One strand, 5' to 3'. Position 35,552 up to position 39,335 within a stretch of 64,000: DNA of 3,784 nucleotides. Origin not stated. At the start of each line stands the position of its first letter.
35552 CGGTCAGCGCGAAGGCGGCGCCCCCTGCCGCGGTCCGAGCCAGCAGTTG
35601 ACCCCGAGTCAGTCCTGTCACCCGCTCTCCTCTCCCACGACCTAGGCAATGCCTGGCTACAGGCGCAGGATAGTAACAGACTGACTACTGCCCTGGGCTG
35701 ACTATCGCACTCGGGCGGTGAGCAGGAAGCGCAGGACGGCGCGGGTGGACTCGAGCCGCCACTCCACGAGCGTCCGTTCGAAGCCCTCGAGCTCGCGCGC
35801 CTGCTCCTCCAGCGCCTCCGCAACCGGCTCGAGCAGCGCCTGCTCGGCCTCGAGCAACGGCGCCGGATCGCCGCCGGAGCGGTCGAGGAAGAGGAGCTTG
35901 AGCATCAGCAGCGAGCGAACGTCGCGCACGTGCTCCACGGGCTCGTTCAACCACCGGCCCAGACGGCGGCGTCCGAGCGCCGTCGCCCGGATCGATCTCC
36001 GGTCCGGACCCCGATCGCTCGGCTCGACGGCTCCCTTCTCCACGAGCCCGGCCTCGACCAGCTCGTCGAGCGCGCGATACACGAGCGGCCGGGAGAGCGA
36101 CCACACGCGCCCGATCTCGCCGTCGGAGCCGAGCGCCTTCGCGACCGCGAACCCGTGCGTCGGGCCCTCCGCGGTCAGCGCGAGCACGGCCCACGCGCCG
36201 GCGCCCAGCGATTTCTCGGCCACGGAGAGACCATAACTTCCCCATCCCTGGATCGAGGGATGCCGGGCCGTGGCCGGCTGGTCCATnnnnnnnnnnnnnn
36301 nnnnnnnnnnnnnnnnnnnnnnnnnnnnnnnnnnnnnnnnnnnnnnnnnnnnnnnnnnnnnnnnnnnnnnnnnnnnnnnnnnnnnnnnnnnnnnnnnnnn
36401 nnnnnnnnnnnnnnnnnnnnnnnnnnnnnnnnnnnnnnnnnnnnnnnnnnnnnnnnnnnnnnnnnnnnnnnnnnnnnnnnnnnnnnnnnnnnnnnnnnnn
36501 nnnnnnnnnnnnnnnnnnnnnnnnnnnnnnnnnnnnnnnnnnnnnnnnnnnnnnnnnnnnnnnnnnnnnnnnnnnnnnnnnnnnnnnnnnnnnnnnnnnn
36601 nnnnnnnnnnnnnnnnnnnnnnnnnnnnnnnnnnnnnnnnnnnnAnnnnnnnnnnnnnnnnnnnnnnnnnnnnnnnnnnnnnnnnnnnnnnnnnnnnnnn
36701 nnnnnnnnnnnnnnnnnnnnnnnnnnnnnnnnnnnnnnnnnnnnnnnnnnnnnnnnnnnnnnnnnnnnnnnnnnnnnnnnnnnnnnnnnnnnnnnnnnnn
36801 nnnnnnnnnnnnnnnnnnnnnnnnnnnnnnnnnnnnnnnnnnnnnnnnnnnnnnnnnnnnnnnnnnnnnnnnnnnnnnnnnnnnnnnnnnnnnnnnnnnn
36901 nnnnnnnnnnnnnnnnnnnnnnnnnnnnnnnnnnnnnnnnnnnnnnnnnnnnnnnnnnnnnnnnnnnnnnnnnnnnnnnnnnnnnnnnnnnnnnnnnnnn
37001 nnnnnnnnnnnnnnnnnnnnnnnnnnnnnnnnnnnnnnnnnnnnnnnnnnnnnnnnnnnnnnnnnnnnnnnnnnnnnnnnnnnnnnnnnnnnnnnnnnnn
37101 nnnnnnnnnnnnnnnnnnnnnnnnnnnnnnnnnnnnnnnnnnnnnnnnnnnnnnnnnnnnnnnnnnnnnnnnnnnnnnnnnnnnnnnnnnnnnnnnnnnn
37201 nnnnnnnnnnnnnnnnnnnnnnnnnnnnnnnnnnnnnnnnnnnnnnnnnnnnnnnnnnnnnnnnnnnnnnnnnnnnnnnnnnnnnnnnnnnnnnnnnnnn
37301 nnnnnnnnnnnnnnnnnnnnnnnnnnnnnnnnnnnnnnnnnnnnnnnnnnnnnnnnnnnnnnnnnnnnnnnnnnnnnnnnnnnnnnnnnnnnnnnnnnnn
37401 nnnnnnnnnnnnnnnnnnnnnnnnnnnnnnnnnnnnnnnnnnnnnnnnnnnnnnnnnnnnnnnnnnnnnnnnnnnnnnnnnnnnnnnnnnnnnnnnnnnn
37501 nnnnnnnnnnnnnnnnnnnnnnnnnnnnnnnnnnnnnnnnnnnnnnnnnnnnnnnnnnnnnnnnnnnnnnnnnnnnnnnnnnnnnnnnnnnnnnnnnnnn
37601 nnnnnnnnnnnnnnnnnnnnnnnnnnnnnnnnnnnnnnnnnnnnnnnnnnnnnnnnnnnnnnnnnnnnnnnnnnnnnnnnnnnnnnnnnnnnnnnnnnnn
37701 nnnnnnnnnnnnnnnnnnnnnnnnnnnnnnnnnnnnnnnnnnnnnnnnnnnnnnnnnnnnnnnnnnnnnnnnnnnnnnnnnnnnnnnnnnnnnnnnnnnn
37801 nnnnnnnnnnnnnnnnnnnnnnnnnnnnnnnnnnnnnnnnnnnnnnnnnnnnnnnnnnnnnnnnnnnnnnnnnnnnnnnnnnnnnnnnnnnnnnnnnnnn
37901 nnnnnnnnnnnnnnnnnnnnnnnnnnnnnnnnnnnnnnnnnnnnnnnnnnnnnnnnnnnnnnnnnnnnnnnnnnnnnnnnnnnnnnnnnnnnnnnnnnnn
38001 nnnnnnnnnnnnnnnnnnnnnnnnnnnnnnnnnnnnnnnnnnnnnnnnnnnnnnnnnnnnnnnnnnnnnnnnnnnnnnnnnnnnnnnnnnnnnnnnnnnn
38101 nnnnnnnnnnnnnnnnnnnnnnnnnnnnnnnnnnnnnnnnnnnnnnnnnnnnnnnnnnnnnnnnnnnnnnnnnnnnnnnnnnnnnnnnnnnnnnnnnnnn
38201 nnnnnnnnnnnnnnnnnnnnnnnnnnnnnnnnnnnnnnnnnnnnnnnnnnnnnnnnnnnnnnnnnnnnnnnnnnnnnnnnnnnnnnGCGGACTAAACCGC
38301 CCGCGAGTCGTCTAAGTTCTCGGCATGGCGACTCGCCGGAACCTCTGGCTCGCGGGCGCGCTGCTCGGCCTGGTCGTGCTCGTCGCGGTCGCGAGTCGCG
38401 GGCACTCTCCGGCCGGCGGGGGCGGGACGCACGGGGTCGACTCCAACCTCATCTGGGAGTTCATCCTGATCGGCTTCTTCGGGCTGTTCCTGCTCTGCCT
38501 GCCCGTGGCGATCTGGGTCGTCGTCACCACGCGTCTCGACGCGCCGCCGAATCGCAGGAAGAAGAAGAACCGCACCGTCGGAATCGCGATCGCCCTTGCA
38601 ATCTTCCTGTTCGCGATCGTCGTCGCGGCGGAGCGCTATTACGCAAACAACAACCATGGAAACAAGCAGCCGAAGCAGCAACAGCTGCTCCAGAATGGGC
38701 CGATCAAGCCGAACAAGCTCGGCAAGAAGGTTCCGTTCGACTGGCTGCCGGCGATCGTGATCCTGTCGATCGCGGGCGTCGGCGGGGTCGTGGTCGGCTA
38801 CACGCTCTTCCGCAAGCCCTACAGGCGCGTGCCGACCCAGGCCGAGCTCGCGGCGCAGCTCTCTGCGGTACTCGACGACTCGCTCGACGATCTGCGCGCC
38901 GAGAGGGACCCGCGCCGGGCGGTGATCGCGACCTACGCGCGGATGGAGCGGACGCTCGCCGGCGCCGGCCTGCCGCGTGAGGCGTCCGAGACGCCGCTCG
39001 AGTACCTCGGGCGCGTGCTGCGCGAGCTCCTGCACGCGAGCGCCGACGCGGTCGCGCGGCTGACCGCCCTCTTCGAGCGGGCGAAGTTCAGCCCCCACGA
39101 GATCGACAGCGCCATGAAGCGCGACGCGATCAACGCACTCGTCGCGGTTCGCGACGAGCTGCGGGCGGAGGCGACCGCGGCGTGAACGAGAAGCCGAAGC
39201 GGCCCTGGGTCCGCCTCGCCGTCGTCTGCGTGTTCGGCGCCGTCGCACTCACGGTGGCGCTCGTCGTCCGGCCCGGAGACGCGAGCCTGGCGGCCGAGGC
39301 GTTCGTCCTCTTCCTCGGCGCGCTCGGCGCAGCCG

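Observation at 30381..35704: Recurring 17-bp dyad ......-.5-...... at three promoters around the molybdate genes: candidate operator of the HTH-TOBE regulator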

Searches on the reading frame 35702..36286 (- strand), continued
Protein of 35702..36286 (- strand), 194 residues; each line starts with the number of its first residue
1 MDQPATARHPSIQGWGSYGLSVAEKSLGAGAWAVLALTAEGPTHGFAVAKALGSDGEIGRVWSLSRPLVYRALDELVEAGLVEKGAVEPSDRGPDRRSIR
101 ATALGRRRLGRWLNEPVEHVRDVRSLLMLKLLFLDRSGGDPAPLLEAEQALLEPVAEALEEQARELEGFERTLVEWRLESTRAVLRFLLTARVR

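Call 75: find_encoding_contigs(protein=P0257, flank=6000, max_places=1)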
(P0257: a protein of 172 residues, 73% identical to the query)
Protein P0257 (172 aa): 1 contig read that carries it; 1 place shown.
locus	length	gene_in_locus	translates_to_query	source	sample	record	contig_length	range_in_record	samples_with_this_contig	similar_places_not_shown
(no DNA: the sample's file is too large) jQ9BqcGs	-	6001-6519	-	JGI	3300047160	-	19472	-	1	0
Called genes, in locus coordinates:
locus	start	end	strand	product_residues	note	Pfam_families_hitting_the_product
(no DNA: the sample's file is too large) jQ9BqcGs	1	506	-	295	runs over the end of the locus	?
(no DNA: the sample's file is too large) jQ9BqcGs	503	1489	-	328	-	PF20030:bpMoxR (weak), PF07726:AAA_3, PF07728:AAA_5, PF17863:AAA_lid_2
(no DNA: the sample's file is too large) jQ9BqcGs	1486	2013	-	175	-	-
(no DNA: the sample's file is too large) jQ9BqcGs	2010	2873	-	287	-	PF13559:DUF4129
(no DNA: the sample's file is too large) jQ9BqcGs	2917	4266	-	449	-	PF02133:Transp_cyt_pur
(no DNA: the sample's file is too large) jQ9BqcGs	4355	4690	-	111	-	-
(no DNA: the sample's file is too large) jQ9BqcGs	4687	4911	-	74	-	-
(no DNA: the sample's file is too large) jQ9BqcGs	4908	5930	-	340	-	PF02625:XdhC_CoxI (faint), PF13478:XdhC_C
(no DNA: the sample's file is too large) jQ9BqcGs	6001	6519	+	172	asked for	PF12802:MarR_2 (faint), PF03551:PadR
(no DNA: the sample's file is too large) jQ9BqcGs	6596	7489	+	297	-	PF13531:SBP_bac_11, PF01547:SBP_bac_1 (weak)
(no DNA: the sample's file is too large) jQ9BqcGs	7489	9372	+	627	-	PF00528:BPD_transp_1, PF00005:ABC_tran, PF13304:AAA_21 (faint)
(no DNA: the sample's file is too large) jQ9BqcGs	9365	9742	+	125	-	PF00376:MerR, PF12728:HTH_17, PF13411:MerR_1, PF03459:TOBE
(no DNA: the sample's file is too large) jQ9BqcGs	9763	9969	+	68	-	PF03459:TOBE, PF08402:TOBE_2 (weak)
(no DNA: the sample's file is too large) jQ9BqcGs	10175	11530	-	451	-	PF00561:Abhydrolase_1, PF12146:Hydrolase_4, PF08386:Abhydrolase_4 (weak), PF00211:Guanylate_cyc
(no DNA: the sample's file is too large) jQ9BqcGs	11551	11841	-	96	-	PF02583:Trns_repr_metal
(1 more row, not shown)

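Call 79: search_solved_structures(query=window:35702-36223:-, max_evalue=0.001)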
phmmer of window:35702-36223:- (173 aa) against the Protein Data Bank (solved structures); distinct sequences matched with E-value up to 0.001: 3.
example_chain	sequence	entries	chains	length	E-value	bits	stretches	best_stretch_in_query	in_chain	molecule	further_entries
1yg2_A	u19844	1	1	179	3e-10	43.5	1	21-127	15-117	gene activator AphA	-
8jxk_A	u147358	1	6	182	0.00011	25.4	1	12-165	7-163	Conserved protein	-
8ioi_A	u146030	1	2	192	0.00082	22.6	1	12-104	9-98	PadR family transcriptional regulator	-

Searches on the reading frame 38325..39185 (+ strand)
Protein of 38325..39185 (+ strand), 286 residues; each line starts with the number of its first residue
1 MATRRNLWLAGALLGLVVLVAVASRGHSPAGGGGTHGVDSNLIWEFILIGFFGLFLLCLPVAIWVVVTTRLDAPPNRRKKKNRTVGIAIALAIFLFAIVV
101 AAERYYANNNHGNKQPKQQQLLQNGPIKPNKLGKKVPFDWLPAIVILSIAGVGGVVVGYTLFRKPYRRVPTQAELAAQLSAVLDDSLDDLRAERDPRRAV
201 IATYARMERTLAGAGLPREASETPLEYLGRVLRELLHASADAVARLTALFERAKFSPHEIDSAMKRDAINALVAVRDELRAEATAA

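Call 43: search_protein_families(library=pfam, proteins=[window:38325-39185:+], max_evalue=0.001)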
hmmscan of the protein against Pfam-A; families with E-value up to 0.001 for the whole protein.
window:38325-39185:+ (286 aa): 2 families
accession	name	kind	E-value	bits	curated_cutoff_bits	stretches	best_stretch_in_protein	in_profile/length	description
PF13559.11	DUF4129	-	1.8e-16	60.3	24.8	1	204-272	2-68/69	Domain of unknown function (DUF4129)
PF02322.20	Cyt_bd_oxida_II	-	0.00095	19.1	35.6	0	21-167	133-233/302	Cytochrome bd terminal oxidase subunit II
